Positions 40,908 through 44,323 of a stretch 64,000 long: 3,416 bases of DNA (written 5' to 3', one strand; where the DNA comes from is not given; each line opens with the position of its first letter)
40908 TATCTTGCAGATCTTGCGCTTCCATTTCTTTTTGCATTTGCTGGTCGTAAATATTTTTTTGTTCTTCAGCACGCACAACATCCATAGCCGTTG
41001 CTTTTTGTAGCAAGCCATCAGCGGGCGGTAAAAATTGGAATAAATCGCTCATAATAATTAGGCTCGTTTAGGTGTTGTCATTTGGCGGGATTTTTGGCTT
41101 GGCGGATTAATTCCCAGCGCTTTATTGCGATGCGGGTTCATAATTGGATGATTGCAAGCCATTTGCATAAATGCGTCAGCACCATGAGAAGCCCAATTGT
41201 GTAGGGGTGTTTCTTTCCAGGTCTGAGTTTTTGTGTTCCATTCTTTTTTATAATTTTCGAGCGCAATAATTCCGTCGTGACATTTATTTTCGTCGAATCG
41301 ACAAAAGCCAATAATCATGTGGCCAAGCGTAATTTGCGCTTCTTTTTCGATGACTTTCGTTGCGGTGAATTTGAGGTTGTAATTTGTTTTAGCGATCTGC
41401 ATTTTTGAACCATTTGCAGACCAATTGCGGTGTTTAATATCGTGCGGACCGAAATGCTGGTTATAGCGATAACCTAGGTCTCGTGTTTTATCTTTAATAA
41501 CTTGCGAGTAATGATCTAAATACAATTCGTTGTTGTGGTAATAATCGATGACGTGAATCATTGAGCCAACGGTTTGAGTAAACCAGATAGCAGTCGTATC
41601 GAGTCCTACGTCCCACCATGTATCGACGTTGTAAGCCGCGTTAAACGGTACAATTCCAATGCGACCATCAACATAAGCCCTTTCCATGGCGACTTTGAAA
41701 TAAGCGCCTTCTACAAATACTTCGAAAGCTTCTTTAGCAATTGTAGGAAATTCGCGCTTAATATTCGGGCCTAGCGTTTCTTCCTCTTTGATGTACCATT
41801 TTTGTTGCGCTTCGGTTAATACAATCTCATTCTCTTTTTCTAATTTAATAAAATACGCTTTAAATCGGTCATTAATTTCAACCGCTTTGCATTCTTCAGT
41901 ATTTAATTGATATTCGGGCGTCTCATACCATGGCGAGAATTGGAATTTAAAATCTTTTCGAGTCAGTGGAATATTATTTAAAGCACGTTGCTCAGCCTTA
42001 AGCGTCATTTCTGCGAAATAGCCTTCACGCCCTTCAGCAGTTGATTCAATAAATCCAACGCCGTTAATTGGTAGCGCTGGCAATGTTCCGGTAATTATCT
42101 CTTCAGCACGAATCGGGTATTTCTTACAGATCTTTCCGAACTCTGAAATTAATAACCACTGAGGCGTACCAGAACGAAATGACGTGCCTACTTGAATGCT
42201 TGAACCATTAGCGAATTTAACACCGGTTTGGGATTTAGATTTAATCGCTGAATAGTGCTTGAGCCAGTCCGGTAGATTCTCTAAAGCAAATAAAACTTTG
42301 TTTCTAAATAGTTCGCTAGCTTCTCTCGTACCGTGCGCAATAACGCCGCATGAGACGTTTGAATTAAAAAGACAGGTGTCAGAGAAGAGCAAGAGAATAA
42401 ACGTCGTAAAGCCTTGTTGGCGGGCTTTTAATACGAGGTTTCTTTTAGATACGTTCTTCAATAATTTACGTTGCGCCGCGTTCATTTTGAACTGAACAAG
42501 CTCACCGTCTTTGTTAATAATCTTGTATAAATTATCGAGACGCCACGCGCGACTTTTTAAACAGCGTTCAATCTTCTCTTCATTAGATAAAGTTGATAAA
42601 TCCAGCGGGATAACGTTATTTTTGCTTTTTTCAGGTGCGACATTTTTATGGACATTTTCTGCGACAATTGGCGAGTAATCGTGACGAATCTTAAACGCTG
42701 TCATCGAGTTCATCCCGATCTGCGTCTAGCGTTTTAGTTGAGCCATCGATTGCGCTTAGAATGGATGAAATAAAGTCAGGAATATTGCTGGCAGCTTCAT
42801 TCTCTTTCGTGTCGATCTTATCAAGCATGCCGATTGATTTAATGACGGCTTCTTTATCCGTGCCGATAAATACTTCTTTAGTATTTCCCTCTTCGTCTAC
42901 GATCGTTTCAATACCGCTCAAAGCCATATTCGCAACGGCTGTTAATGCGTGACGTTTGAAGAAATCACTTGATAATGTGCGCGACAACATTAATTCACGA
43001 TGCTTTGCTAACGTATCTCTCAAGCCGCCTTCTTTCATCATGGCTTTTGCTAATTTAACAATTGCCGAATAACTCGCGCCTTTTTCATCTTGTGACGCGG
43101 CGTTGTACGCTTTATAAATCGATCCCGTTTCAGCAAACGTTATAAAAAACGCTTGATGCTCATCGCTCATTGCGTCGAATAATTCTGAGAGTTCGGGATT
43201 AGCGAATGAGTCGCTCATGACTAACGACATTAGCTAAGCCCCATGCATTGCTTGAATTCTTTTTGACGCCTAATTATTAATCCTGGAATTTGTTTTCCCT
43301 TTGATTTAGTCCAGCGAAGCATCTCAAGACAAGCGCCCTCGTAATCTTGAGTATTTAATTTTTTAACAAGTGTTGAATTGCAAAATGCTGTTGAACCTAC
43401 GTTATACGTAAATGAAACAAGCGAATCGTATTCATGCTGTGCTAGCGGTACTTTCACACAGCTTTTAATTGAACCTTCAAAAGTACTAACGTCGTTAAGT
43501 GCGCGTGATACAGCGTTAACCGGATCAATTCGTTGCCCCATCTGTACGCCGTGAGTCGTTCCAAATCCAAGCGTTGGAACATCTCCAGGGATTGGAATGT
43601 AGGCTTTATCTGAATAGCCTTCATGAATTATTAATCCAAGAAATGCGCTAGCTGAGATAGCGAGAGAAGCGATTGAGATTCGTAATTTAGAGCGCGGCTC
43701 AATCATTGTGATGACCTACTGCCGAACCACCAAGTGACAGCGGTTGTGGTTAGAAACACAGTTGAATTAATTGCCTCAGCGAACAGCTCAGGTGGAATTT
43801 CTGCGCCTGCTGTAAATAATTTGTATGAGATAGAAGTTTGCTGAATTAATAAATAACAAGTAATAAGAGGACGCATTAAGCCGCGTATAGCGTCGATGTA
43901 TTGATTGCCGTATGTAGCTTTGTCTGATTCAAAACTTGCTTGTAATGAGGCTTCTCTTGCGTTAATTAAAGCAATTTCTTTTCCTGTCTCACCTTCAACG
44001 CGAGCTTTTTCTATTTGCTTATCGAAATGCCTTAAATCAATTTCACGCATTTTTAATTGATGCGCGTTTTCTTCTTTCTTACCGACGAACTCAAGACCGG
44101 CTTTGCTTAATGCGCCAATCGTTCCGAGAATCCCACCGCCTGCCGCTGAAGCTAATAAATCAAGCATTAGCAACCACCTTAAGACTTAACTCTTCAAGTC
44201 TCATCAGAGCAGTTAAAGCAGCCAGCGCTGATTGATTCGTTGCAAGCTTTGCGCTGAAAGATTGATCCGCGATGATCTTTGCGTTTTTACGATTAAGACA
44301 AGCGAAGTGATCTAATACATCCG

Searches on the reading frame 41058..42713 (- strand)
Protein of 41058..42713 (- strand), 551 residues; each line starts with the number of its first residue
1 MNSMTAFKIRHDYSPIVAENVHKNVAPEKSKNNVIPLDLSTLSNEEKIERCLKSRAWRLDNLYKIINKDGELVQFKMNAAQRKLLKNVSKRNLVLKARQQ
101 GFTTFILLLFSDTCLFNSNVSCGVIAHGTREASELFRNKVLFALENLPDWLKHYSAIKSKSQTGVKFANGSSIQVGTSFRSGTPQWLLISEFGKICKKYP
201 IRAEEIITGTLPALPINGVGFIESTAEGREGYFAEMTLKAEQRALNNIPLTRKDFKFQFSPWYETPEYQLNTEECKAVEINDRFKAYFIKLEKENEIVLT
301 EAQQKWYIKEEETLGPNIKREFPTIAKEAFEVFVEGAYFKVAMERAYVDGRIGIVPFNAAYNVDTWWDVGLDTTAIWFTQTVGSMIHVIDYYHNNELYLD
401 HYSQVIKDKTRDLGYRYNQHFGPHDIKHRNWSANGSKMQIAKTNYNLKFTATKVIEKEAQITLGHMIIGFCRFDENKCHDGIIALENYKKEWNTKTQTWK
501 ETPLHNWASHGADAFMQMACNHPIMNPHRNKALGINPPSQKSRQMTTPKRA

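Call 33: search_protein_families(library=phrogs, proteins=[window:41058-42713:-], max_evalue=0.001)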
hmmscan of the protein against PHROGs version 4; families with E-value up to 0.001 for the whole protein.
window:41058-42713:- (551 aa): 5 families
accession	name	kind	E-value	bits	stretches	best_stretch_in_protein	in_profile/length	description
phrog_2472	-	unknown function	2.8e-65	221.8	1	225-536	10-319/324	-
phrog_26724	-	unknown function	4.1e-62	210.2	1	46-234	4-191/192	-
phrog_2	-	head and packaging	6.9e-23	82.3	1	59-530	256-600/807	terminase large subunit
phrog_38407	-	unknown function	5.5e-16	59.5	1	221-331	4-113/370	-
phrog_5989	-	head and packaging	3.5e-09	37.2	1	43-175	109-239/347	terminase large subunit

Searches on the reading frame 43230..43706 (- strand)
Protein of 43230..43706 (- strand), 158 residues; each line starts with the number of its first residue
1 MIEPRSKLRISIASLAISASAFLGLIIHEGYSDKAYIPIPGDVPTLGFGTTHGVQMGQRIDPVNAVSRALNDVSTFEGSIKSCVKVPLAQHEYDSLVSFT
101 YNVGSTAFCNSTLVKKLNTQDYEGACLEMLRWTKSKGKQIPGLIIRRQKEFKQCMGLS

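Call 33: search_protein_families(library=phrogs, proteins=[window:43230-43706:-], max_evalue=0.001)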
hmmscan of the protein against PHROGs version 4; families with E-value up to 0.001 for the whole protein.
window:43230-43706:- (158 aa): 5 families
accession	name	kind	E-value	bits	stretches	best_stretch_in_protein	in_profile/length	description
phrog_7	-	lysis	3e-43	149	1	16-156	553-697/873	endolysin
phrog_33083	-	lysis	8.4e-26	91.6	1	28-150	14-136/456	endolysin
phrog_7910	-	lysis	1.4e-23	84.3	1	68-155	5-92/96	endolysin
phrog_10457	-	lysis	3.2e-17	63.5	1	71-150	10-89/95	endolysin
phrog_28234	-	lysis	9.8e-05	22.5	1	90-156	152-221/372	endolysin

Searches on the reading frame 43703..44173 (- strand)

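Call 33: search_protein_families(library=phrogs, proteins=[window:43703-44173:-], max_evalue=0.001)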
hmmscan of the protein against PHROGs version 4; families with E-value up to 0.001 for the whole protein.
window:43703-44173:- (156 aa): 1 family
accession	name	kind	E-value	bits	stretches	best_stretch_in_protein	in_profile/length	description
phrog_6637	-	unknown function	8.5e-17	62.6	1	7-154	2-153/160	-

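Call 74: search_protein_families(library=pfam, proteins=[window:43703-44173:-], max_evalue=0.01)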
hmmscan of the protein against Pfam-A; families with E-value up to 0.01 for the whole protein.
window:43703-44173:- (156 aa): 0 families
